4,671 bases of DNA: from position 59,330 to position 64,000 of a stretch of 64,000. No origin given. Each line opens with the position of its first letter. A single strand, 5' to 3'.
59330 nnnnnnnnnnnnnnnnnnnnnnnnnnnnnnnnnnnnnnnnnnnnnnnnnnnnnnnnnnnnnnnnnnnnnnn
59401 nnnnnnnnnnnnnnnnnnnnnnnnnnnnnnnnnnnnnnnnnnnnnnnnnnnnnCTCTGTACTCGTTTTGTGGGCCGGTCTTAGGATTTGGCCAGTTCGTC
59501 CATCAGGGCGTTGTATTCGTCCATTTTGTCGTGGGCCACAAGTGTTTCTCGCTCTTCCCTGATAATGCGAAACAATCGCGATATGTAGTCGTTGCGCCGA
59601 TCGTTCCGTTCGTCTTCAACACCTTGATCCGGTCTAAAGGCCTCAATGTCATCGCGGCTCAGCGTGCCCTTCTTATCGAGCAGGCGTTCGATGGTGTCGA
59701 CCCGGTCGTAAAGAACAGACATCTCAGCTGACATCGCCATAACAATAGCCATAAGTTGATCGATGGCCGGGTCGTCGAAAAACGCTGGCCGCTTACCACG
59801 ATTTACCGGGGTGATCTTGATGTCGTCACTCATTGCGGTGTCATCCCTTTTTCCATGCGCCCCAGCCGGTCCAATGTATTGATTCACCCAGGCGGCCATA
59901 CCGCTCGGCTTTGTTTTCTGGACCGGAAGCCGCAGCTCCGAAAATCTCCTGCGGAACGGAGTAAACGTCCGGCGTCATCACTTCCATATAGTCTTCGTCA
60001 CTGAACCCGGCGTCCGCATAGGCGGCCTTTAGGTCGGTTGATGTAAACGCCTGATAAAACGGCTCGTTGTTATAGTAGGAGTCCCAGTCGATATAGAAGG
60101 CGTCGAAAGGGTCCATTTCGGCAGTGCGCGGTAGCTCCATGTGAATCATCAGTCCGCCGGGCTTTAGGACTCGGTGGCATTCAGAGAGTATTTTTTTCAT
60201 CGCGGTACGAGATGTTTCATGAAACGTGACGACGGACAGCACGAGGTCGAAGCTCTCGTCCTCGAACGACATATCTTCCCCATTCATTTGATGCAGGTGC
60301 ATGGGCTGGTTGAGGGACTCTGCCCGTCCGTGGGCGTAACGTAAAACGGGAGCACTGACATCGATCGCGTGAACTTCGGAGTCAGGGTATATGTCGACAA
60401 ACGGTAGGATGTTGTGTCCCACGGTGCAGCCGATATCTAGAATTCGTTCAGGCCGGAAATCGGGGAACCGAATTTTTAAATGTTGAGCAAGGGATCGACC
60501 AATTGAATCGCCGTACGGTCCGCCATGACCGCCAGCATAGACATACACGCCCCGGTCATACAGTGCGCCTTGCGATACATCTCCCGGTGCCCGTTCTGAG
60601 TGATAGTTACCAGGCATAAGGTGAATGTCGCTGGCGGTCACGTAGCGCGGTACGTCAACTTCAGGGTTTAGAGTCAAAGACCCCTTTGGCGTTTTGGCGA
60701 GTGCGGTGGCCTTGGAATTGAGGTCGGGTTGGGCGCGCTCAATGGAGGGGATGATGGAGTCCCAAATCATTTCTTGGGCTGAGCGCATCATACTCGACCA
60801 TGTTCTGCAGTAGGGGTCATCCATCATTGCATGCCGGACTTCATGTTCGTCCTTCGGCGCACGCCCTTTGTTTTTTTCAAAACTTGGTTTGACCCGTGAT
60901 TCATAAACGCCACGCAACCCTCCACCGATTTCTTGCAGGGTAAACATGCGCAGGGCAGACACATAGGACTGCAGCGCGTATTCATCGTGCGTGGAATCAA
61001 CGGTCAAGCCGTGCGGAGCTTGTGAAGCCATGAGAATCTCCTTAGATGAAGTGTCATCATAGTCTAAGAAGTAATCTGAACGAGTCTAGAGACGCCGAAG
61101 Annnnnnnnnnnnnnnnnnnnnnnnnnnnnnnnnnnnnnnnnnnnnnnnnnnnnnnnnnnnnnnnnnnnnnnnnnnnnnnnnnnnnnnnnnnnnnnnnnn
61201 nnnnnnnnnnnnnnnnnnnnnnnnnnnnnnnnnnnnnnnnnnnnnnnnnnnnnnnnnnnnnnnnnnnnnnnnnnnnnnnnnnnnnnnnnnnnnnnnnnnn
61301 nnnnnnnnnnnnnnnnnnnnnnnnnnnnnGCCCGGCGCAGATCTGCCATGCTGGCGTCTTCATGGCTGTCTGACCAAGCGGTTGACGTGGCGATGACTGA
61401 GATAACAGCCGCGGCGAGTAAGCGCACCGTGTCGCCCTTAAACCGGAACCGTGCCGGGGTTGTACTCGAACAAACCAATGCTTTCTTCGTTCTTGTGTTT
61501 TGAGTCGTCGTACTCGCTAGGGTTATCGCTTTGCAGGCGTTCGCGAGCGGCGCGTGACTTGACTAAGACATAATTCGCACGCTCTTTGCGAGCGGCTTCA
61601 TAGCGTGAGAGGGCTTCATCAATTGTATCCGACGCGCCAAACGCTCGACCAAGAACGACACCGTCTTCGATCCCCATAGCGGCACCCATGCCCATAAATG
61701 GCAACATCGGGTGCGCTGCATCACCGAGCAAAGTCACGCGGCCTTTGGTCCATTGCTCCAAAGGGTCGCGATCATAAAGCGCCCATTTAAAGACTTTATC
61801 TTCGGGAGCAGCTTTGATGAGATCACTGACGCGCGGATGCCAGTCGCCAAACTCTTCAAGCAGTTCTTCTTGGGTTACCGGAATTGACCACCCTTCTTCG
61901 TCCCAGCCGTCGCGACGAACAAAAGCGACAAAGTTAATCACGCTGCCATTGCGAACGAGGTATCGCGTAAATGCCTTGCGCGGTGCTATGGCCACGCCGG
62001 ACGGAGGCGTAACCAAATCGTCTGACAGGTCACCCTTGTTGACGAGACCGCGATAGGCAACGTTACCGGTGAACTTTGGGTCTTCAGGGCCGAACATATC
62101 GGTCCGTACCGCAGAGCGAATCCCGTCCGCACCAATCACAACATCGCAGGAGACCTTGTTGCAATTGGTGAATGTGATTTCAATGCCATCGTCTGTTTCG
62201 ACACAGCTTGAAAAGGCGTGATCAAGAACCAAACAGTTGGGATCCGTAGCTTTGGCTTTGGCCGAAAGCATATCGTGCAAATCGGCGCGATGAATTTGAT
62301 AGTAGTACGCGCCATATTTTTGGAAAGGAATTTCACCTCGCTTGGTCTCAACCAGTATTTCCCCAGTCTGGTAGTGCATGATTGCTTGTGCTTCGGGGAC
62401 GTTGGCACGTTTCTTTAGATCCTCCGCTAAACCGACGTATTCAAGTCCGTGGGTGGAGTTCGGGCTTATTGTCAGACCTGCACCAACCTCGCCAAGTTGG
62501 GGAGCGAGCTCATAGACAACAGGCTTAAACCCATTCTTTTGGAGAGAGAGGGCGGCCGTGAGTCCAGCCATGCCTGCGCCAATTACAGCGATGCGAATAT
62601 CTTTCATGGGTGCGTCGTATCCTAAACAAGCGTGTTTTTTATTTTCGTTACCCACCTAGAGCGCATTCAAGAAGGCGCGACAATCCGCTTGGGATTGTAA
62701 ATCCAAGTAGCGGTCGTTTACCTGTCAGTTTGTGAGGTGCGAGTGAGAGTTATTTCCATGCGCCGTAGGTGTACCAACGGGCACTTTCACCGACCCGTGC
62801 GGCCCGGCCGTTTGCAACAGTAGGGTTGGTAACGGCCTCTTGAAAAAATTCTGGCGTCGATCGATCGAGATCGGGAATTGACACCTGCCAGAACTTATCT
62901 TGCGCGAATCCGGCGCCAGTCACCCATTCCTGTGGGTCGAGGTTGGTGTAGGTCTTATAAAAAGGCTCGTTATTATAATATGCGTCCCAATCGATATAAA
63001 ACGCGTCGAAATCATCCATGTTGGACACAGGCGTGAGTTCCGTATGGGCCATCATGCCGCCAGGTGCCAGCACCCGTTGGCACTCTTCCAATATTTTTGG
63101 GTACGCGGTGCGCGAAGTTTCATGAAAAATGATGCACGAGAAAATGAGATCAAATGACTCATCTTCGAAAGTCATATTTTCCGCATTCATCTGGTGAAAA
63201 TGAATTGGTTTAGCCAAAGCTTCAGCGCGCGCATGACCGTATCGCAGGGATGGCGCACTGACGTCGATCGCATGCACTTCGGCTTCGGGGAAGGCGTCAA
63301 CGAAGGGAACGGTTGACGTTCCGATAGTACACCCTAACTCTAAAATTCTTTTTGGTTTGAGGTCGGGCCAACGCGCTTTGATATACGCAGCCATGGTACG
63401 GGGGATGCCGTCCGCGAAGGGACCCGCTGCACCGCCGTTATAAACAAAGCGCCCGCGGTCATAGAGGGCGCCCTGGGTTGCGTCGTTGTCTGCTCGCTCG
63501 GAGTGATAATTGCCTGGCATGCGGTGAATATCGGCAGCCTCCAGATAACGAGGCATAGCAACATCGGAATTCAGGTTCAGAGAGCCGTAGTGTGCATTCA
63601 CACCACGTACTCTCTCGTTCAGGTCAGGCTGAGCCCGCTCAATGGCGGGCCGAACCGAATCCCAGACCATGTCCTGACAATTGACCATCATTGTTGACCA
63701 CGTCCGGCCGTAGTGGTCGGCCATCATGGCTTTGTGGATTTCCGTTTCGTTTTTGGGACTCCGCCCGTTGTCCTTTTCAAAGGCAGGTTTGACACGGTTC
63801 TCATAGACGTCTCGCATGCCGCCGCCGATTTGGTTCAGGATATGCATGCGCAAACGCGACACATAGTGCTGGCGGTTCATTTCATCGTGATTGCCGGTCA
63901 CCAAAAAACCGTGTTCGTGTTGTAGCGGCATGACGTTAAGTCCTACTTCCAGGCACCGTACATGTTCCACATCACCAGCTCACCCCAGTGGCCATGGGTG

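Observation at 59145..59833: Tandem pair, plus a third copy at 56053-56412, of an unrecognised small protein family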

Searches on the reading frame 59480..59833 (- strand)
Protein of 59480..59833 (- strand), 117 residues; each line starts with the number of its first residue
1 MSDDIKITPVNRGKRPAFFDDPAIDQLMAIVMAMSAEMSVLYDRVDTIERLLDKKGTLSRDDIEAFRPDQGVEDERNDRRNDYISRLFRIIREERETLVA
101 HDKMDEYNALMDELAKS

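Call 4: search_protein_families(library=pfam, proteins=[window:59480-59833:-], max_evalue=1)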
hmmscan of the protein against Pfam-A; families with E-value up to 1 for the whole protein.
window:59480-59833:- (117 aa): 3 families
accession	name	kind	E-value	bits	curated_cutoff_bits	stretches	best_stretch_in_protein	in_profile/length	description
PF08785.16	Ku_PK_bind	-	0.033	14.8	25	1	81-116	40-75/120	Ku C terminal domain like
PF09501.15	Bac_small_YrzI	-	0.15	12.7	23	1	54-85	13-44/45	Probable sporulation protein (Bac_small_yrzI)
PF25505.1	ARM_CPL3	-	0.18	12.1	26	1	75-115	70-110/122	CPL3 ARM repeat domain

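Call 5: search_protein_families(library=ncbifam, proteins=[window:59480-59833:-], max_evalue=1)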
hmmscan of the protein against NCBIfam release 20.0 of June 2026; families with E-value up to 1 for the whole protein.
window:59480-59833:- (117 aa): 2 families
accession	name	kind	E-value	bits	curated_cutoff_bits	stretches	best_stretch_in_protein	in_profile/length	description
TIGR02976.1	phageshock_pspB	equivalog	0.0017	18.6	51.7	1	25-55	38-68/75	envelope stress response membrane protein PspB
NF045605.1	xseB_Acin_var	exception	0.015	15.5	40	1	21-55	22-56/59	exodeoxyribonuclease VII small subunit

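Call 65: search_protein_families(library=padloc, proteins=[window:59480-59833:-], max_evalue=0.01)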
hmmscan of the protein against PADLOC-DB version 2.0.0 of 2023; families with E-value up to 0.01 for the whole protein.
window:59480-59833:- (117 aa): 0 families

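Call 66: search_protein_families(library=phrogs, proteins=[window:59480-59833:-], max_evalue=0.01)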
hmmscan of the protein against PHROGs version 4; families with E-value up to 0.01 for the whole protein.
window:59480-59833:- (117 aa): 0 families

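Call 68: list_cluster_members(proteins=[L064:8007-8294:+, L039:8001-8297:+, L039:14598-14924:+, window:59145-59453:-, window:59480-59833:-, L060:7977-8348:+])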
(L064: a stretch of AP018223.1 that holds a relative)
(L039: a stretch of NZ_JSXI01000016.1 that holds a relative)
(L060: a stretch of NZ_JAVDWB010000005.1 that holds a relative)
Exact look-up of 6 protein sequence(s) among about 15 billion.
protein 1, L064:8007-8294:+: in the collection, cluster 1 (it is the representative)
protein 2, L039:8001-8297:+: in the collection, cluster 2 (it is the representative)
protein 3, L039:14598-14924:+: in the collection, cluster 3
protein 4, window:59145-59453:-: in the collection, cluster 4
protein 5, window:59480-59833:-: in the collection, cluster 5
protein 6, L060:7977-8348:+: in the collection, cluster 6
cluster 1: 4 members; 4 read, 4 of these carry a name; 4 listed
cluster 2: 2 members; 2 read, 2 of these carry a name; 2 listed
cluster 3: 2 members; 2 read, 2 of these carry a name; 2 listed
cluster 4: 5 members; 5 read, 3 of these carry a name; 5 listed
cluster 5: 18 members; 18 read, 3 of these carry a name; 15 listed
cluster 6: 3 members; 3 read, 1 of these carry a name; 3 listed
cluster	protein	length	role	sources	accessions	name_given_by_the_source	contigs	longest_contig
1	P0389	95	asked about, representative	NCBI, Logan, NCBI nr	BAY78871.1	hypothetical protein NIES25_53500 (plasmid) [Nostoc linckia NIES-25] | hypothetical protein NIES25_53500 [Nostoc linckia NIES-25]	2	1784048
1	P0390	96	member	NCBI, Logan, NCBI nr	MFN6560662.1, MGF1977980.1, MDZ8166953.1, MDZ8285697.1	MAG: hypothetical protein RMY28_012880 [Nostoc sp. ChiSLP01] | hypothetical protein [Nostoc sp. CmiSLP01]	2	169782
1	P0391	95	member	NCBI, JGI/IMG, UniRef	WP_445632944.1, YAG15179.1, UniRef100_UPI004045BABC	hypothetical protein NSTC745_04540 [Nostoc sp. DSM 114161] | predicted nucleic acid-binding Zn-ribbon protein | hypothetical protein n=1 Tax=Nostoc sp. DSM 114161 TaxID=3440143 RepID=UPI004045BABC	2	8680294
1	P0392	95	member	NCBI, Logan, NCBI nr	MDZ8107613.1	MAG: hypothetical protein RM338_18610 [Nostoc sp. DedQUE12a] | hypothetical protein [Nostoc sp. DedQUE12a]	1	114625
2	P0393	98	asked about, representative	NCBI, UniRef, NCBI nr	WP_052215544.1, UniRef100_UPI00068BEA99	hypothetical protein [Sphingomonas sp. ERG5] | hypothetical protein n=1 Tax=Sphingomonas sp. ERG5 TaxID=1381597 RepID=UPI00068BEA99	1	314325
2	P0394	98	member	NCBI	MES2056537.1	MAG: hypothetical protein V4564_11420 [Pseudomonadota bacterium]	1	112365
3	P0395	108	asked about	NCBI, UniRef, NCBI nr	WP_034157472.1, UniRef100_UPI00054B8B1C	hypothetical protein [Sphingomonas sp. ERG5] | hypothetical protein n=1 Tax=Sphingomonas sp. ERG5 TaxID=1381597 RepID=UPI00054B8B1C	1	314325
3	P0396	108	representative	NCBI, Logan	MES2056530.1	MAG: hypothetical protein V4564_11385 [Pseudomonadota bacterium]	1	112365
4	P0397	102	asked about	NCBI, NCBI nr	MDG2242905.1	MAG: hypothetical protein P8L66_05365 [Rhodospirillaceae bacterium] | hypothetical protein [Rhodospirillaceae bacterium]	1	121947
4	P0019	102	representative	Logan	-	-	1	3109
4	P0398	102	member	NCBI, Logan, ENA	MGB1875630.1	MAG: hypothetical protein ACPHGY_01725 [Rhodospirillaceae bacterium]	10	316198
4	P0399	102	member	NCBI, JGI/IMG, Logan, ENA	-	hypothetical protein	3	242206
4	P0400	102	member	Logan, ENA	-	-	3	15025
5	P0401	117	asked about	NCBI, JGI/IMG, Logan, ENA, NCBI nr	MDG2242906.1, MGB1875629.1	MAG: hypothetical protein ACPHGY_01720 [Rhodospirillaceae bacterium] | hypothetical protein | hypothetical protein [Rhodospirillaceae bacterium]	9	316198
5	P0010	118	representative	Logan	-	-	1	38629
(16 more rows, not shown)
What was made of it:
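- Two of these starts are confirmed by exact RefSeq proteins (call 68).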

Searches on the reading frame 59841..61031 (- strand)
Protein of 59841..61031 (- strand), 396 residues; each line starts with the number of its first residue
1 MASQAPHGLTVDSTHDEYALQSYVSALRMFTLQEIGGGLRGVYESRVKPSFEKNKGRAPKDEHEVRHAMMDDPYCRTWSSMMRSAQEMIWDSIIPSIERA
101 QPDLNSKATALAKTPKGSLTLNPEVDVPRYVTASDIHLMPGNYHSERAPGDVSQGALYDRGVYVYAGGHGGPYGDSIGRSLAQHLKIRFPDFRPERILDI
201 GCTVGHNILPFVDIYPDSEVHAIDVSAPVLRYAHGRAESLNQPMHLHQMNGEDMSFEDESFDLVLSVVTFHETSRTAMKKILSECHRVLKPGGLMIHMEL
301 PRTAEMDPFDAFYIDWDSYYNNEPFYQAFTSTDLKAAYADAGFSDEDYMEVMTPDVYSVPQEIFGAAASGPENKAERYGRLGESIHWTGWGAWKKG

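Call 4: search_protein_families(library=pfam, proteins=[window:59841-61031:-], max_evalue=1)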
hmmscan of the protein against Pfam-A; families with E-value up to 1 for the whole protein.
window:59841-61031:- (396 aa): 14 families
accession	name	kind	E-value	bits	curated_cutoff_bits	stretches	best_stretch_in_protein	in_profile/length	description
PF13649.12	Methyltransf_25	-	1.1e-21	77.7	27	1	197-293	1-97/97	Methyltransferase domain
PF08241.18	Methyltransf_11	-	4.4e-20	72.6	21.2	1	198-296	1-94/95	Methyltransferase domain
PF13847.12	Methyltransf_31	-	1.4e-14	54.4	27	1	195-297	5-109/145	Methyltransferase domain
PF08242.18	Methyltransf_12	-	5.7e-14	53.1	30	1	198-294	1-97/98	Methyltransferase domain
PF13489.12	Methyltransf_23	-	4.7e-11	43.1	27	1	184-344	11-160/164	Methyltransferase domain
PF01209.24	Ubie_methyltran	-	1e-10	41.8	20.1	1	192-316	46-169/233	ubiE/COQ5 methyltransferase family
PF05175.20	MTS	-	7.9e-08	32.6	23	1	180-296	22-137/170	Methyltransferase small domain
PF02353.26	CMAS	-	0.00019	21.3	27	1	195-297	64-164/273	Mycolic acid cyclopropane synthetase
PF00891.24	Methyltransf_2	-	0.0003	20.6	22.3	1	195-299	64-166/210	O-methyltransferase domain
PF03848.20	TehB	-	0.00038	20.4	20.4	1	193-300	30-135/193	Tellurite resistance protein TehB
PF20922.3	Anamorsin_N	-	0.00079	19.6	27.1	1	254-299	45-89/163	Anamorsin, N-terminal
PF09243.16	Rsm22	-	0.0031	17.4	23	1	183-268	24-111/275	Mitochondrial small ribosomal subunit Rsm22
PF02390.23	Methyltransf_4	-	0.0052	16.7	24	1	197-295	5-113/173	Putative methyltransferase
PF05148.21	Methyltransf_8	-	0.24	11.7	27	1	253-299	115-158/219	Hypothetical methyltransferase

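Call 5: search_protein_families(library=ncbifam, proteins=[window:59841-61031:-], max_evalue=1)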
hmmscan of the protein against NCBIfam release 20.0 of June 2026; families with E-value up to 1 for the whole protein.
window:59841-61031:- (396 aa): 52 families (the best 25 are shown)
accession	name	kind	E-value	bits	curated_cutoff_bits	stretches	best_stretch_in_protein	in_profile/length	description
NF043040.1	corrin_prot_MT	hypoth_equivalog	3.1e-16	59.5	180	1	158-296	15-146/216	corrinoid protein-associated methyltransferase CpaM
TIGR01934.1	MenG_MenH_UbiE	subfamily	3.3e-14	52.7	158.35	1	192-313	38-159/223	ubiquinone/menaquinone biosynthesis methyltransferase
TIGR02072.1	BioC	equivalog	6.4e-13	49.1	184.95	1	177-297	19-132/244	malonyl-ACP O-methyltransferase BioC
NF052510.1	methyltran_MpqE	exception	1.9e-10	40.5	335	1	195-318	48-170/234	methyl-plastoquinone biosynthesis methyltransferase MpqE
NF047649.1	MTase_UXPK_star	exception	3.8e-10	39.3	460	1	195-298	79-182/283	methyltransferase/UXPK-star double selenoprotein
NF045667.1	MTase_DVU1556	equivalog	4e-10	39.5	155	1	195-343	24-160/213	DVU_1556 family methyltransferase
NF041537.1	ArsM_AhpD_UU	exception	4.2e-10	38.9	510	1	195-297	78-180/345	arsenite methyltransferase/AhpD domain selenoprotein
NF001244.0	PRK00216.1-5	equivalog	4.8e-10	39.1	216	1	193-313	48-171/236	bifunctional demethylmenaquinone methyltransferase/2-methoxy-6-polyprenyl-1,4-benzoquinol methylase UbiE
NF038261.1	rhodoquin_RquA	equivalog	2e-09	37.5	175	1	196-340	52-194/218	rhodoquinone biosynthesis methyltransferase RquA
NF041536.1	ArsM_DUF2284_UU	exception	2.7e-08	32.6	575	1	195-296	78-179/459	arsenite methyltransferase/DUF2284 domain selenoprotein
NF001242.0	PRK00216.1-3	equivalog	3.5e-08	33.1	351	1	218-316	96-193/258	bifunctional demethylmenaquinone methyltransferase/2-methoxy-6-polyprenyl-1,4-benzoquinol methylase UbiE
NF040539.1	AST_met_ArsM_2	exception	6.4e-08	32.8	240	1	195-298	58-164/262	putative arsinothricin biosynthesis methyltransferase ArsM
NF007610.0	PRK10258.1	equivalog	1.7e-07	30.9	342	1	176-298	25-139/251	malonyl-ACP O-methyltransferase BioC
NF045823.1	PthPhpthDimycoMt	equivalog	1.7e-07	30.7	300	1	246-311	117-180/256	phthiotriol/phenolphthiotriol dimycocerosates methyltransferase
NF001243.0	PRK00216.1-4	equivalog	1.9e-07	30.7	235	1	195-311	49-164/237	demethylmenaquinone methyltransferase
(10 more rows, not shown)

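Call 8: search_solved_structures(query=window:59841-61031:-, max_evalue=0.001)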
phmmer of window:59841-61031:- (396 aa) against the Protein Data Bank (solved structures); distinct sequences matched with E-value up to 0.001: 27.
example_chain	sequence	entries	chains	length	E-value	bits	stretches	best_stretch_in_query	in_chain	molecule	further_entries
6uak_A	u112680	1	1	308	1.8e-09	40.1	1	196-296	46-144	SAM dependent methyltransferase LahSB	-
1vl5_A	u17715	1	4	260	2.9e-08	36.1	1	194-347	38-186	unknown conserved protein BH2331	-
3bus_A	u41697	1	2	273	1.3e-07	34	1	191-297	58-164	Methyltransferase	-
8zc8_A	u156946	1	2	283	1.2e-06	30.9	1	193-305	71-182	MitM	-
21zq_A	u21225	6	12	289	1.2e-06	30.8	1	193-306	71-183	MitM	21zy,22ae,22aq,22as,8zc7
1ve3_A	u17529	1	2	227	1.6e-06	30.4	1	195-296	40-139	hypothetical protein PH0226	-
9fce_A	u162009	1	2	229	4.6e-06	28.9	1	195-300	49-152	SAM dependent methyltransferase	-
3mgg_A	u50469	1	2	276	5.6e-06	28.6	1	195-297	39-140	Methyltransferase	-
4ine_A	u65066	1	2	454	6.9e-06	28.3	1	184-296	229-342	Protein PMT-2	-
4r6w_A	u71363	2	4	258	1.2e-05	27.5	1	158-305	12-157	Phosphoethanolamine N-methyltransferase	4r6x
1p91_A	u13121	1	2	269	1.3e-05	27.4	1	136-296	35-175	Ribosomal RNA large subunit methyltransferase A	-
5doo_A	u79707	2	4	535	1.4e-05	27.3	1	187-295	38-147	protein lysine methyltransferase 2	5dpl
5dnk_A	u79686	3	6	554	1.4e-05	27.3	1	180-295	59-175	protein lysine methyltransferase 1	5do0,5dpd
1xxl_A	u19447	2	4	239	1.5e-05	27.2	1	186-305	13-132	YcgJ protein | ycgJ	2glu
5wp5_A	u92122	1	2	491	1.6e-05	27.1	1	190-330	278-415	Phosphomethylethanolamine N-methyltransferase 2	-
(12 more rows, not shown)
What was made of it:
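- Closest known: RiPP precursor peptide plus tailoring methyltransferase. Same: LahSB is the best sequence-level PDB match of the methyltransferase core (1.8e-9, call 8).
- The best sequence-level PDB match of the methyltransferase core is LahSB, a peptide C-terminal carboxyl methyltransferase (call 8).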

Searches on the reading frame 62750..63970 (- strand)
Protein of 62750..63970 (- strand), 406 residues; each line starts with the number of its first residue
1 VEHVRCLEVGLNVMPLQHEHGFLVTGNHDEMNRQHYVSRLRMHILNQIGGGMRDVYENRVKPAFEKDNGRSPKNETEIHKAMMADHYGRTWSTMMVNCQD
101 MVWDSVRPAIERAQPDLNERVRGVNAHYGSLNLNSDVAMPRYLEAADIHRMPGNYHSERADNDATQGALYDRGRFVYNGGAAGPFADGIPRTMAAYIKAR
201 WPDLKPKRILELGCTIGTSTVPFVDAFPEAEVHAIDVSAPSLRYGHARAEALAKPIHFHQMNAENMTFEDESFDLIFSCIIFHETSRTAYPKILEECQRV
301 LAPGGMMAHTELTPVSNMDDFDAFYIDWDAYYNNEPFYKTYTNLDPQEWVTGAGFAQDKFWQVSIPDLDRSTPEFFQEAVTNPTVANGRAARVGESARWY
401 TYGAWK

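Call 4: search_protein_families(library=pfam, proteins=[window:62750-63970:-], max_evalue=1)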
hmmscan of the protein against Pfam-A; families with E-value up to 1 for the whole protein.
window:62750-63970:- (406 aa): 14 families
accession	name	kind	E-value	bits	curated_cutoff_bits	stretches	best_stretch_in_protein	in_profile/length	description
PF13649.12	Methyltransf_25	-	7.6e-21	75.1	27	1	209-305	1-97/97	Methyltransferase domain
PF08241.18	Methyltransf_11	-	5.8e-17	62.6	21.2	1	210-307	1-93/95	Methyltransferase domain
PF13847.12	Methyltransf_31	-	4e-14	52.9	27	1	207-319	5-116/145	Methyltransferase domain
PF08242.18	Methyltransf_12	-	1.7e-13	51.6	30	1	210-306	1-97/98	Methyltransferase domain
PF01209.24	Ubie_methyltran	-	7.8e-11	42.2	20.1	1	196-317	38-159/233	ubiE/COQ5 methyltransferase family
PF13489.12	Methyltransf_23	-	2.9e-07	30.8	27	1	190-317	6-125/164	Methyltransferase domain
PF05175.20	MTS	-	3.5e-07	30.5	23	1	205-307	31-136/170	Methyltransferase small domain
PF03848.20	TehB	-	0.00018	21.5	20.4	1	204-306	29-129/193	Tellurite resistance protein TehB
PF02390.23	Methyltransf_4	-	0.0011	18.9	24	1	209-307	5-113/173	Putative methyltransferase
PF02353.26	CMAS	-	0.0018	18.1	27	1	207-313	64-168/273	Mycolic acid cyclopropane synthetase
PF13578.12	Methyltransf_24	-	0.013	16.8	26.3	1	210-307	1-100/105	Methyltransferase domain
PF20922.3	Anamorsin_N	-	0.022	14.9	27.1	1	267-313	46-91/163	Anamorsin, N-terminal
PF05148.21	Methyltransf_8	-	0.16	12.3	27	1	264-313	114-160/219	Hypothetical methyltransferase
PF05891.18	Methyltransf_PK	-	0.26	11.2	27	1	207-323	57-173/218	AdoMet dependent proline di-methyltransferase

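Call 5: search_protein_families(library=ncbifam, proteins=[window:62750-63970:-], max_evalue=1)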
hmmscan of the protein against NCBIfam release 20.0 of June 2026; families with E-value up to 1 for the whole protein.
window:62750-63970:- (406 aa): 50 families (the best 25 are shown)
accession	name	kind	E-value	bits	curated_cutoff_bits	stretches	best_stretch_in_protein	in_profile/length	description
NF043040.1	corrin_prot_MT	hypoth_equivalog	1.6e-16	60.4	180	1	197-308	34-146/216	corrinoid protein-associated methyltransferase CpaM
TIGR02072.1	BioC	equivalog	2.1e-15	57.2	184.95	1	193-314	23-137/244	malonyl-ACP O-methyltransferase BioC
TIGR01934.1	MenG_MenH_UbiE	subfamily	7.4e-13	48.3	158.35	1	205-325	39-159/223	ubiquinone/menaquinone biosynthesis methyltransferase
NF045823.1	PthPhpthDimycoMt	equivalog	1.5e-11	44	300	1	202-323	63-180/256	phthiotriol/phenolphthiotriol dimycocerosates methyltransferase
NF045825.1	FAmtase_mtf2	equivalog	9.8e-11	41.3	400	1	202-322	55-171/248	fatty-acid O-methyltransferase Mtf2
NF040539.1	AST_met_ArsM_2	exception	1.1e-09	38.6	240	1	205-313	56-167/262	putative arsinothricin biosynthesis methyltransferase ArsM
NF045667.1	MTase_DVU1556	equivalog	3.7e-09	36.4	155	1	206-313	23-123/213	DVU_1556 family methyltransferase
NF001244.0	PRK00216.1-5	equivalog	1.3e-08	34.5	216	1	206-325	49-171/236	bifunctional demethylmenaquinone methyltransferase/2-methoxy-6-polyprenyl-1,4-benzoquinol methylase UbiE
NF041537.1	ArsM_AhpD_UU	exception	2.3e-08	33.2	510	1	207-308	78-179/345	arsenite methyltransferase/AhpD domain selenoprotein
NF045649.1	2X_seleno_MduS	exception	5.7e-08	32.1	380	1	207-309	43-147/338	methyltransferase domain-containing selenoprotein MduS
NF007610.0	PRK10258.1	equivalog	6.5e-08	32.2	342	1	191-316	28-145/251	malonyl-ACP O-methyltransferase BioC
NF001243.0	PRK00216.1-4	equivalog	8.1e-08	31.9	235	1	207-325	49-166/237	demethylmenaquinone methyltransferase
NF047649.1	MTase_UXPK_star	exception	9e-08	31.5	460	1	208-316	80-188/283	methyltransferase/UXPK-star double selenoprotein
NF052510.1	methyltran_MpqE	exception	1.1e-07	31.5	335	1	228-313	70-155/234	methyl-plastoquinone biosynthesis methyltransferase MpqE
NF001242.0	PRK00216.1-3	equivalog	1.1e-07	31.5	351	1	228-328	94-193/258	bifunctional demethylmenaquinone methyltransferase/2-methoxy-6-polyprenyl-1,4-benzoquinol methylase UbiE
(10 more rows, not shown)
